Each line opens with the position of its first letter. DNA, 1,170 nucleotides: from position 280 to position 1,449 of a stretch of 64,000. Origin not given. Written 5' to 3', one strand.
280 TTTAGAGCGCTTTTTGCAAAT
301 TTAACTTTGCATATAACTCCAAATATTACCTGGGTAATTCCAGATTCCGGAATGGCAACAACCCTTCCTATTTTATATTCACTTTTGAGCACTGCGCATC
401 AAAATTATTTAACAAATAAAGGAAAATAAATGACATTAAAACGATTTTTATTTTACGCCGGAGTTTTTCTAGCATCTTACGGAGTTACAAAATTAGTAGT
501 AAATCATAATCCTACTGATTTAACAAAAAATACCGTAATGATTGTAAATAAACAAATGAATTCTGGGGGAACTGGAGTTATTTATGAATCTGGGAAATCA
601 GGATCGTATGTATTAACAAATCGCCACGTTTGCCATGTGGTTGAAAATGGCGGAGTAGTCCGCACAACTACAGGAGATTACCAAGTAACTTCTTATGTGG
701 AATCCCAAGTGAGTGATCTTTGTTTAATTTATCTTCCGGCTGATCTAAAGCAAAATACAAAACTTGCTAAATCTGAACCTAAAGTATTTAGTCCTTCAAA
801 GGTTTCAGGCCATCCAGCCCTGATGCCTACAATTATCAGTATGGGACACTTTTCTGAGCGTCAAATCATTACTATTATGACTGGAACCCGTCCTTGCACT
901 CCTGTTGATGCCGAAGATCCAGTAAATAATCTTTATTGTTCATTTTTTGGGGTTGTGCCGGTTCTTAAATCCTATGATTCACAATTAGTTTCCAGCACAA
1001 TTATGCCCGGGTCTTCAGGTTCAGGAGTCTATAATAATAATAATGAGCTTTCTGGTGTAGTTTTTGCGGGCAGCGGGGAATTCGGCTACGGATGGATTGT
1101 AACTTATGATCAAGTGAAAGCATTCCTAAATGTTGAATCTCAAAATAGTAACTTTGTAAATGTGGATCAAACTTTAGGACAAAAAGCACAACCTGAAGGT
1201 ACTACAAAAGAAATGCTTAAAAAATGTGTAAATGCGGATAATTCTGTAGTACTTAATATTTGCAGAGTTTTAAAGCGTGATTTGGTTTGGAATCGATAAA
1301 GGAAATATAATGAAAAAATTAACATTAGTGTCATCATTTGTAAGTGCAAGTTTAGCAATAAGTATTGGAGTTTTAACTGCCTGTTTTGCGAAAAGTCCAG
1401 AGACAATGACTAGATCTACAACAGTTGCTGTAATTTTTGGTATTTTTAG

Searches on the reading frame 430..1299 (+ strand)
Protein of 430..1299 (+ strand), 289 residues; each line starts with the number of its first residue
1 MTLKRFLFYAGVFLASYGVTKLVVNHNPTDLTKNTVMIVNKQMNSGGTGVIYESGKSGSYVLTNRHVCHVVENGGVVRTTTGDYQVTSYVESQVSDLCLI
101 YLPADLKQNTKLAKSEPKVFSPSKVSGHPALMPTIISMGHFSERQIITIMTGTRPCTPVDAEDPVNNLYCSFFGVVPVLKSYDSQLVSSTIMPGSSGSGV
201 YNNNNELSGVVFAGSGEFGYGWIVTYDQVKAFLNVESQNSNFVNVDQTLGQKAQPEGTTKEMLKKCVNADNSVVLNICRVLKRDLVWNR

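Call 11: search_protein_families(library=phrogs, proteins=[window:430-1299:+], max_evalue=0.001)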
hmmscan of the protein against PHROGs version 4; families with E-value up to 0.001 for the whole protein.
window:430-1299:+ (289 aa): 1 family
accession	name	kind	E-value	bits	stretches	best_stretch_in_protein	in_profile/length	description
phrog_9683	-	other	0.00011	22.7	0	187-229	163-217/233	protease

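Call 74: find_encoding_contigs(protein=window:430-1299:+, flank=10000, max_places=1)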
Protein window:430-1299:+ (289 aa): 8 contigs read that carry it; 1 place shown.
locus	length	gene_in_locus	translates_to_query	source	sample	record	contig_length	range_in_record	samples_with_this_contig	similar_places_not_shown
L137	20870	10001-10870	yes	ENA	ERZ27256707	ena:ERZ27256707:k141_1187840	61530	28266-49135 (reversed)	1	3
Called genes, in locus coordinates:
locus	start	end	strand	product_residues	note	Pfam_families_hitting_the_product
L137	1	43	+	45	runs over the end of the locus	-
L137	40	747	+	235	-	-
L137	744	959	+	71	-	-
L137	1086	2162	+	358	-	PF09511:RNA_lig_T4_1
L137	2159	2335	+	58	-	-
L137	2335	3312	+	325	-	PF00004:AAA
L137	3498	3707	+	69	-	-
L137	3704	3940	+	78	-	-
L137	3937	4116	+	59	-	-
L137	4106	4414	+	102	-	-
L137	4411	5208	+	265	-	PF13482:RNase_H_2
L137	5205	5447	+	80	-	-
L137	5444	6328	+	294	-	-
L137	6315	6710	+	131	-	-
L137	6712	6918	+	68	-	-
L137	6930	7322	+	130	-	PF18909:dGTP_diPhyd_N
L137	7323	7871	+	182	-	PF13521:AAA_28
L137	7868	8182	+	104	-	-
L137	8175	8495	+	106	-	-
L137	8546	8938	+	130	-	-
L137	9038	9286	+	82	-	-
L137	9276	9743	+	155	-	-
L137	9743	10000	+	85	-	-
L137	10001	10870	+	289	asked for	PF13365:Trypsin_2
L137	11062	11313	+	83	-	-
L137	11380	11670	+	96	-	-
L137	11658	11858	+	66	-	-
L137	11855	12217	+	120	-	-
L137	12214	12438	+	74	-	-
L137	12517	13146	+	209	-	-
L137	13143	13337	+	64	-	-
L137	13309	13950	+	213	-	-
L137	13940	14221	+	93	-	-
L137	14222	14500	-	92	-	-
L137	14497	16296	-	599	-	-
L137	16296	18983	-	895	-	-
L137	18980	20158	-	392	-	-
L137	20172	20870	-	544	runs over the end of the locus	-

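Call 82: search_protein_families(library=pfam, proteins=[L137:2335-3312:+, L137:40-747:+, L137:5444-6328:+, L137:7323-7871:+], max_evalue=0.01)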
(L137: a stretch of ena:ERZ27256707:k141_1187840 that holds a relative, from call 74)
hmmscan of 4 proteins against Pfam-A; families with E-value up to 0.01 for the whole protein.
L137:2335-3312:+ (325 aa): 9 families
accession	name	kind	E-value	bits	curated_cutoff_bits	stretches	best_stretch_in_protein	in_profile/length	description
PF00004.35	AAA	-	6.1e-12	46.6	21.2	1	115-239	1-129/131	ATPase family associated with various cellular activities (AAA)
PF25199.1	nSTAND_NTPase5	-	3e-05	24.3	34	1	115-179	44-105/145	Novel STAND NTPase 5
PF20720.3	nSTAND3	-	0.0002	21.5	27.2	1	115-216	20-111/155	Novel STAND NTPase 3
PF13479.12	AAA_24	-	0.00025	21.4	27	1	114-182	4-59/195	AAA domain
PF13191.12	AAA_16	-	0.00026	22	32.6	1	109-170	22-80/167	AAA ATPase domain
PF00308.24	Bac_DnaA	-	0.0026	18.4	23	1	115-201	37-128/162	Bacterial DnaA ATPAse domain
PF12775.13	AAA_7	-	0.0035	17.3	25.8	1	114-163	35-84/181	P-loop containing dynein motor region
PF05496.18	RuvB_N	-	0.0075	16.5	27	0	78-134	4-55/159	Holliday junction DNA helicase RuvB P-loop domain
PF13604.12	AAA_30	-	0.0089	16.2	27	0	115-140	21-46/191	AAA domain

L137:40-747:+ (235 aa): 0 families

L137:5444-6328:+ (294 aa): 1 family
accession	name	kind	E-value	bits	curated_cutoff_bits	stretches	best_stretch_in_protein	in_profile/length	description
PF00154.27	RecA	-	0.00014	21.8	27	1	28-93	41-106/262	recA bacterial DNA recombination protein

L137:7323-7871:+ (182 aa): 6 families
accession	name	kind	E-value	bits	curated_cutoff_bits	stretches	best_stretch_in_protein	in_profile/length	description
PF13521.12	AAA_28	-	9.3e-12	45.9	27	1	9-165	1-156/164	AAA domain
PF13238.12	AAA_18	-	0.00082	20.3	29.4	1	10-52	1-33/128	AAA domain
PF13401.12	AAA_22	-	0.004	17.9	27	1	10-81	8-63/130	AAA domain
PF13679.12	Methyltransf_32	-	0.0052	17.2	27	1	15-73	31-89/143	Methyltransferase domain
PF13479.12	AAA_24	-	0.0067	16.7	27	0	9-88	4-71/195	AAA domain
PF00005.33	ABC_tran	-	0.0085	17.1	25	0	8-33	12-37/137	ABC transporter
